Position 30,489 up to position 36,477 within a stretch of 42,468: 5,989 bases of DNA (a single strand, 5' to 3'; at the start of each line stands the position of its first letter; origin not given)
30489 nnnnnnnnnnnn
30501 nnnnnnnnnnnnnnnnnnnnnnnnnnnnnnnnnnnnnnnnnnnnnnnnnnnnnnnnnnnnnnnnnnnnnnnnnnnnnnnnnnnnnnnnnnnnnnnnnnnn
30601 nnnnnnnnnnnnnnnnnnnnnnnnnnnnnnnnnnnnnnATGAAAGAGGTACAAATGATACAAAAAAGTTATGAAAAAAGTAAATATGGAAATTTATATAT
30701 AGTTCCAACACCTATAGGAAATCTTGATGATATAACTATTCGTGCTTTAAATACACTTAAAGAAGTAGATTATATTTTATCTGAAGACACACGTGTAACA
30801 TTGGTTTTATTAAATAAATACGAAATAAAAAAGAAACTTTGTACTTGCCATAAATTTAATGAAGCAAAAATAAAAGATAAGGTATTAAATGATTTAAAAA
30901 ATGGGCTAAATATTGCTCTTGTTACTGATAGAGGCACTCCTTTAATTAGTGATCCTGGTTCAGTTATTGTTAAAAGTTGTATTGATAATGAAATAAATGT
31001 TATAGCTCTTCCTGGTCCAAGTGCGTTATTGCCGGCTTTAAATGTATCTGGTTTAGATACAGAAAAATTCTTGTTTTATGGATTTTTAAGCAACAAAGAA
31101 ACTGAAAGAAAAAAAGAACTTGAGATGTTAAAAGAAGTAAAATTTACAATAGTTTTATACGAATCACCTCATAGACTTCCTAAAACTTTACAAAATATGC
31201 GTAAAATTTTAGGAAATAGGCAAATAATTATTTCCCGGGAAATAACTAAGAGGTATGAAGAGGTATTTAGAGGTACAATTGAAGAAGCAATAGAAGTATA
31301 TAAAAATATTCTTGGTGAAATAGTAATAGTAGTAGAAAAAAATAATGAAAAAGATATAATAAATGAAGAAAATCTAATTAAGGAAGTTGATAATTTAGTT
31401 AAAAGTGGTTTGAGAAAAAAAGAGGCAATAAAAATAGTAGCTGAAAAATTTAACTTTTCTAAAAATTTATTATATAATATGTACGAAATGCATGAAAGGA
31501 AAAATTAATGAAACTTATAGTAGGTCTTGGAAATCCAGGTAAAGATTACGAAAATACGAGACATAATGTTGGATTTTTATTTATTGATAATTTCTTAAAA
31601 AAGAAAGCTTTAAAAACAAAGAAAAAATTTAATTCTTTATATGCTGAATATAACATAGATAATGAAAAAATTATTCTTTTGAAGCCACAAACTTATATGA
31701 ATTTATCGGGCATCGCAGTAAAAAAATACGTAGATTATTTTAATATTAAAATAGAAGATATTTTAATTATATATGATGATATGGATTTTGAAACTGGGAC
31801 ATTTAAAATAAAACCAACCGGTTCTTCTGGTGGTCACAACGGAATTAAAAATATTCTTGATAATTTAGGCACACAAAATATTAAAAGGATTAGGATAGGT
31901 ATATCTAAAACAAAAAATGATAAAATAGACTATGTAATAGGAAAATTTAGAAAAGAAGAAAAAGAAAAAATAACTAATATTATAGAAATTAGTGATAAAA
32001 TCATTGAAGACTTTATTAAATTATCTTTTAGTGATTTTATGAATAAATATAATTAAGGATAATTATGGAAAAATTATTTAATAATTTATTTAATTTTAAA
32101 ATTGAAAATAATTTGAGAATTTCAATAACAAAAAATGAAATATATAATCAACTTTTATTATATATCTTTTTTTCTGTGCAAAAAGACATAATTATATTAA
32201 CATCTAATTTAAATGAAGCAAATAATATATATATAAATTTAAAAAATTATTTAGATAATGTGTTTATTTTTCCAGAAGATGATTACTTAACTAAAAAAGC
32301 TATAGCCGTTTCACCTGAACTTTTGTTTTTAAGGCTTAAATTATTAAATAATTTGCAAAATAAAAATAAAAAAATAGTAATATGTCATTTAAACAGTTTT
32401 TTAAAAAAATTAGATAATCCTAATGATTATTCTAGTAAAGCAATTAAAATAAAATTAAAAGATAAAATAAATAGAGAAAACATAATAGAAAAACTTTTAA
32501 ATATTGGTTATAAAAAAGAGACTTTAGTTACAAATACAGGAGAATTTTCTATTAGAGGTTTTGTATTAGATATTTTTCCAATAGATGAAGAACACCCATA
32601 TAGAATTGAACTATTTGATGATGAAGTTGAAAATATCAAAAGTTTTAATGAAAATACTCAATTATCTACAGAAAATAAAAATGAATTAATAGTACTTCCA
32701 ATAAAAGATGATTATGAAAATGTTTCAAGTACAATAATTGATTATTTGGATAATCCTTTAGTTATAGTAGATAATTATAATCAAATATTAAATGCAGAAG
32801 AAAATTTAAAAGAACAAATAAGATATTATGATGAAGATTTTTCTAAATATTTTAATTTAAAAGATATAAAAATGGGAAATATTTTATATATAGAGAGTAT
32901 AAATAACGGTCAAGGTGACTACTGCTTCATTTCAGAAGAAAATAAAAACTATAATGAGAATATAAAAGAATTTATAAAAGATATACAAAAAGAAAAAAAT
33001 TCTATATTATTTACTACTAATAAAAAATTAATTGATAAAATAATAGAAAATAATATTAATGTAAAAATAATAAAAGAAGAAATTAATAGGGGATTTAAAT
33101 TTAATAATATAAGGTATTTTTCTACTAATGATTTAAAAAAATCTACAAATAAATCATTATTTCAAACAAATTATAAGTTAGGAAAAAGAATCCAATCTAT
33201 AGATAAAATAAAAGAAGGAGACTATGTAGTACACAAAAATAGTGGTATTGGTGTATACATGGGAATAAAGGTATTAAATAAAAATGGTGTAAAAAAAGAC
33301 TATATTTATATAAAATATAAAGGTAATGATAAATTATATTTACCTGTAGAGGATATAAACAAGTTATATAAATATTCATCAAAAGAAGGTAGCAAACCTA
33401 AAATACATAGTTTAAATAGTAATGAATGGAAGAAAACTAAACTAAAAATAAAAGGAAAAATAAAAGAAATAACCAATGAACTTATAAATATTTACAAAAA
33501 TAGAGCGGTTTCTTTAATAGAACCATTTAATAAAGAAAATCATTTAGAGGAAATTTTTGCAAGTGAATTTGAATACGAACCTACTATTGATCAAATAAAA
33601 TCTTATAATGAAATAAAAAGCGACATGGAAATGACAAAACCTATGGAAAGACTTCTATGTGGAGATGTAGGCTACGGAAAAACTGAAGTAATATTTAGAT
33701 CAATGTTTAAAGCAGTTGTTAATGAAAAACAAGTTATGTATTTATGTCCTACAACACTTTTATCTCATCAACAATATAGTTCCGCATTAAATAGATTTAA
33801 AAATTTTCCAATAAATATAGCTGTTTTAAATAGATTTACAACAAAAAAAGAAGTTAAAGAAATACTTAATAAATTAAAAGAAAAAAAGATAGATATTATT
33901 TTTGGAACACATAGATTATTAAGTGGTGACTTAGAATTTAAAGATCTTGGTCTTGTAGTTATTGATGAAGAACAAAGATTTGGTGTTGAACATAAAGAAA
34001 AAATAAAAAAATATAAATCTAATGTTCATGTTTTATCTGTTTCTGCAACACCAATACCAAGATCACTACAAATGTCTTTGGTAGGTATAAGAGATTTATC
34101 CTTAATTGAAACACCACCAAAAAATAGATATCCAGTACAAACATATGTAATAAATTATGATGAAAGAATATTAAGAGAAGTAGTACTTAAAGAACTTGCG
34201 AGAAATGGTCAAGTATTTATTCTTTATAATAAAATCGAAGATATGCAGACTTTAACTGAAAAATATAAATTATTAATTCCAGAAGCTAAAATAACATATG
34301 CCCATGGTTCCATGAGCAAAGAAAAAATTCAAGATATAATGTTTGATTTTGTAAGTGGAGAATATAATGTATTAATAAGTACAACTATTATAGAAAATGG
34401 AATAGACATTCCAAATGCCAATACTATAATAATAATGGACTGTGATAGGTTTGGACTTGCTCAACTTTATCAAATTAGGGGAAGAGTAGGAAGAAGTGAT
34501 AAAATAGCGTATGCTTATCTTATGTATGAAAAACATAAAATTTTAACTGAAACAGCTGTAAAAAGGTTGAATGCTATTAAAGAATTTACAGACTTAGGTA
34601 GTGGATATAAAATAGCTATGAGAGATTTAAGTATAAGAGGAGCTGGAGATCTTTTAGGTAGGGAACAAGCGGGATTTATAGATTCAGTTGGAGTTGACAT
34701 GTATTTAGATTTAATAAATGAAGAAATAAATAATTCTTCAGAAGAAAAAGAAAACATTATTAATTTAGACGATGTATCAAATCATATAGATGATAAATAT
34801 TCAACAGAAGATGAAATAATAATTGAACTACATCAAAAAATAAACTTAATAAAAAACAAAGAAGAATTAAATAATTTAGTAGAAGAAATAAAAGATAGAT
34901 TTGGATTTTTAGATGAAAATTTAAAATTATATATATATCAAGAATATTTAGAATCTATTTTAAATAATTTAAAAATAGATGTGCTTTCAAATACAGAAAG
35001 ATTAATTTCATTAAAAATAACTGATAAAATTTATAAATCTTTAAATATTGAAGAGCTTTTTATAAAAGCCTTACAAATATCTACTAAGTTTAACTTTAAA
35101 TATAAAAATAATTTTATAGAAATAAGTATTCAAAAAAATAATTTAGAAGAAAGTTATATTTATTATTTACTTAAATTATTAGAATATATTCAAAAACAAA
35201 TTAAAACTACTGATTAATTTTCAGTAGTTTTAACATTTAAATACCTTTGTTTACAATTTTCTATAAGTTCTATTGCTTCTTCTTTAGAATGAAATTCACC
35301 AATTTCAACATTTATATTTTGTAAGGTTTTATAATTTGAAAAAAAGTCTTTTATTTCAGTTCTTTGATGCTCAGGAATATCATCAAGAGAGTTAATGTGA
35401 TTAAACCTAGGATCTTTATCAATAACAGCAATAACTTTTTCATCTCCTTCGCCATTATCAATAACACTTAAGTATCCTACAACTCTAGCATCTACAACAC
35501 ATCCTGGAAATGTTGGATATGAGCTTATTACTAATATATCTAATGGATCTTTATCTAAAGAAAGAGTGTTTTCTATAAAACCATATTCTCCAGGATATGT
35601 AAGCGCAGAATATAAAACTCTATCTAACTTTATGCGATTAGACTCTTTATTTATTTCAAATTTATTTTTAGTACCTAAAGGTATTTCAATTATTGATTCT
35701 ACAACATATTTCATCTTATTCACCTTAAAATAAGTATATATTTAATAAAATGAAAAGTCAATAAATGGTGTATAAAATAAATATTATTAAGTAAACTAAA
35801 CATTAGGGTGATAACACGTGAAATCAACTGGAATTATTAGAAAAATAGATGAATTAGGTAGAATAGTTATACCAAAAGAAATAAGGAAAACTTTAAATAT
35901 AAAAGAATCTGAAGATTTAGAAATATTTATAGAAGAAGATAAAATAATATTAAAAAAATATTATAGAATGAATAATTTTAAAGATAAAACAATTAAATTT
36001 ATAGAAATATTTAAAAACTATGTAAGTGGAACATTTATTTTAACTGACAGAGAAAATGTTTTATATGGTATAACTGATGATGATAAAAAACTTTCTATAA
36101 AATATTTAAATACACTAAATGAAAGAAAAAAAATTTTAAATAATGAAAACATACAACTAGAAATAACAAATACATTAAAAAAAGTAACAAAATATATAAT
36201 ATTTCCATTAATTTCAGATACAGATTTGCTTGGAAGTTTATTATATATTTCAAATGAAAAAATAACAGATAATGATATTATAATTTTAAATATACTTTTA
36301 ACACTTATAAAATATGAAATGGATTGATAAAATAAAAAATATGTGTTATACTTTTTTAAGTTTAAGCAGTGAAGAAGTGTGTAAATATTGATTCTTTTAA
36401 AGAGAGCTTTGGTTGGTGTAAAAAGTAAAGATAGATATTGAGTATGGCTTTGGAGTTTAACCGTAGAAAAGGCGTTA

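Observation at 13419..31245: Four perfect Noc-binding palindromes packed around oriC, a parS-like rather than Noc-like distribution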

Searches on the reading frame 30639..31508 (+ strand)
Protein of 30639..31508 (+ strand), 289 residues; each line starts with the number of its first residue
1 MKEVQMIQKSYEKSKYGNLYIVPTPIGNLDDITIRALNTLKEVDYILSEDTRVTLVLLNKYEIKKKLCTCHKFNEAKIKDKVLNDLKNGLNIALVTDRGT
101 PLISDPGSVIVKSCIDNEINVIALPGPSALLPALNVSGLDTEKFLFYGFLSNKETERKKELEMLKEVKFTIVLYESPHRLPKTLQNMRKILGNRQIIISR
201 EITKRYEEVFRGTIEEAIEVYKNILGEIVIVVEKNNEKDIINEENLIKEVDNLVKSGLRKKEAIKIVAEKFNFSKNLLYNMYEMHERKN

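Call 30: search_protein_families(library=pfam, proteins=[window:30639-31508:+], max_evalue=0.00001)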
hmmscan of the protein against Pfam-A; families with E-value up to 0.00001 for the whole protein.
window:30639-31508:+ (289 aa): 1 family
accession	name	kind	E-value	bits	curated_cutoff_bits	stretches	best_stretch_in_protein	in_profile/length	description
PF00590.25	TP_methylase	-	1e-31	111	27.8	1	19-217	2-211/212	Tetrapyrrole (Corrin/Porphyrin) Methylases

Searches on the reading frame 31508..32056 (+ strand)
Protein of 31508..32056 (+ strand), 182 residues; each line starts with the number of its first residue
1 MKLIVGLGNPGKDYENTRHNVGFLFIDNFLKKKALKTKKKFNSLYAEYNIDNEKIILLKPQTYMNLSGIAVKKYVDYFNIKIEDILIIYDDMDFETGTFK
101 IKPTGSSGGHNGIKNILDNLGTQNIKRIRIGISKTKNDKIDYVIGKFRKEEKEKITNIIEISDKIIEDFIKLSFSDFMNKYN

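Call 30: search_protein_families(library=pfam, proteins=[window:31508-32056:+], max_evalue=0.00001)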
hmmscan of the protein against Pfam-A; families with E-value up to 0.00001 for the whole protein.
window:31508-32056:+ (182 aa): 1 family
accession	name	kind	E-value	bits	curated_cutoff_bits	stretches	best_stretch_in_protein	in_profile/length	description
PF01195.25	Pept_tRNA_hydro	-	1.2e-65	221.3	27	1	3-182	1-183/183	Peptidyl-tRNA hydrolase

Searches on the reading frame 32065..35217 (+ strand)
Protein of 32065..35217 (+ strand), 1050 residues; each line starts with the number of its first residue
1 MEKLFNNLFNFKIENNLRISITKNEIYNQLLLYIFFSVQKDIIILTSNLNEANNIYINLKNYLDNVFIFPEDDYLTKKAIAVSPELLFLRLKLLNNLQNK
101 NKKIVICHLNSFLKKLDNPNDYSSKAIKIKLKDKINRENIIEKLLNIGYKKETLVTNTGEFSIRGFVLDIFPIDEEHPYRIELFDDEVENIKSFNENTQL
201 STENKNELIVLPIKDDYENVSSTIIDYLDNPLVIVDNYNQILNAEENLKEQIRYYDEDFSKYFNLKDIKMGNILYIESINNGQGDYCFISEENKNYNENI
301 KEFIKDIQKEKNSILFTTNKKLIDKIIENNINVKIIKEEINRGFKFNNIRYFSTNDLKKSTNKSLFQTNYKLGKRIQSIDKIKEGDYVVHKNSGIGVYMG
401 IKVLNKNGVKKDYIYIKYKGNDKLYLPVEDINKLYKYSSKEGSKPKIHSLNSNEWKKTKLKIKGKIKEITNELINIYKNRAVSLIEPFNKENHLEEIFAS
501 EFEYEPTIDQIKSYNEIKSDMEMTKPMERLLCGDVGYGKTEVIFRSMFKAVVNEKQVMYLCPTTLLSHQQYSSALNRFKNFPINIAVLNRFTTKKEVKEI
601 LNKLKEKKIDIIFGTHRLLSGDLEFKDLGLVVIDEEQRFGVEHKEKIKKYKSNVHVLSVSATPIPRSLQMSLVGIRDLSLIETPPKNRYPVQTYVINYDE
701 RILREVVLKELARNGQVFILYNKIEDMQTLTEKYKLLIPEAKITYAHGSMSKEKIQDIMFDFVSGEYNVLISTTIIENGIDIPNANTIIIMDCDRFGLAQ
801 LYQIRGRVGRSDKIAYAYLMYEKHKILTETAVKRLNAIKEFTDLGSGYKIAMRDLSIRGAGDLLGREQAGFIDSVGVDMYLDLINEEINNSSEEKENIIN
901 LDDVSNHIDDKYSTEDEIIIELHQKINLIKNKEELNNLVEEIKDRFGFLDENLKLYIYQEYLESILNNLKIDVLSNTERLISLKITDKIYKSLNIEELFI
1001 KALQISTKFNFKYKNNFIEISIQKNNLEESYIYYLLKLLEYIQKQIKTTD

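Call 30: search_protein_families(library=pfam, proteins=[window:32065-35217:+], max_evalue=0.00001)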
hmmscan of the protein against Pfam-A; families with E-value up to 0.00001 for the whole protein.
window:32065-35217:+ (1050 aa): 5 families
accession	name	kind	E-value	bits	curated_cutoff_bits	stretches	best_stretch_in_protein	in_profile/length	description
PF00271.37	Helicase_C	-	1e-25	90.5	23.5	1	704-811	7-109/110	Helicase conserved C-terminal domain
PF17757.6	UvrB_inter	-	5.9e-24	84.4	22.9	1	127-214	1-89/91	UvrB interaction domain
PF00270.35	DEAD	-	3.1e-23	82.8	26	1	510-669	4-165/167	DEAD/DEAH box helicase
PF02559.22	CarD_TRCF_RID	-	1.8e-17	63.6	23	1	383-438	2-57/57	CarD-like/TRCF RID domain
PF03461.20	TRCF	-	2.1e-07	31.6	25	1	904-988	3-87/95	TRCF domain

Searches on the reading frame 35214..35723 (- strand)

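Call 31: search_protein_families(library=pfam, proteins=[window:35214-35723:-], max_evalue=0.00001)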
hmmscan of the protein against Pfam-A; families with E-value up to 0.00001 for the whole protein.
window:35214-35723:- (169 aa): 1 family
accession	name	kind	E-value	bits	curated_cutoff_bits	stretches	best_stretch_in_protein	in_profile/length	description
PF00719.24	Pyrophosphatase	-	3.4e-56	189.7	23.5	1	11-161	2-152/153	Inorganic pyrophosphatase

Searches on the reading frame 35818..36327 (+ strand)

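Call 31: search_protein_families(library=pfam, proteins=[window:35818-36327:+], max_evalue=0.00001)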
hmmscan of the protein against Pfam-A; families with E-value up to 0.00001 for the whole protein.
window:35818-36327:+ (169 aa): 1 family
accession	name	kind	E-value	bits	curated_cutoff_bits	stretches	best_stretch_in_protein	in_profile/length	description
PF04014.23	MazE_antitoxin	-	2.3e-13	50.3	24.7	1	7-48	1-43/48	Antidote-toxin recognition MazE, bacterial antitoxin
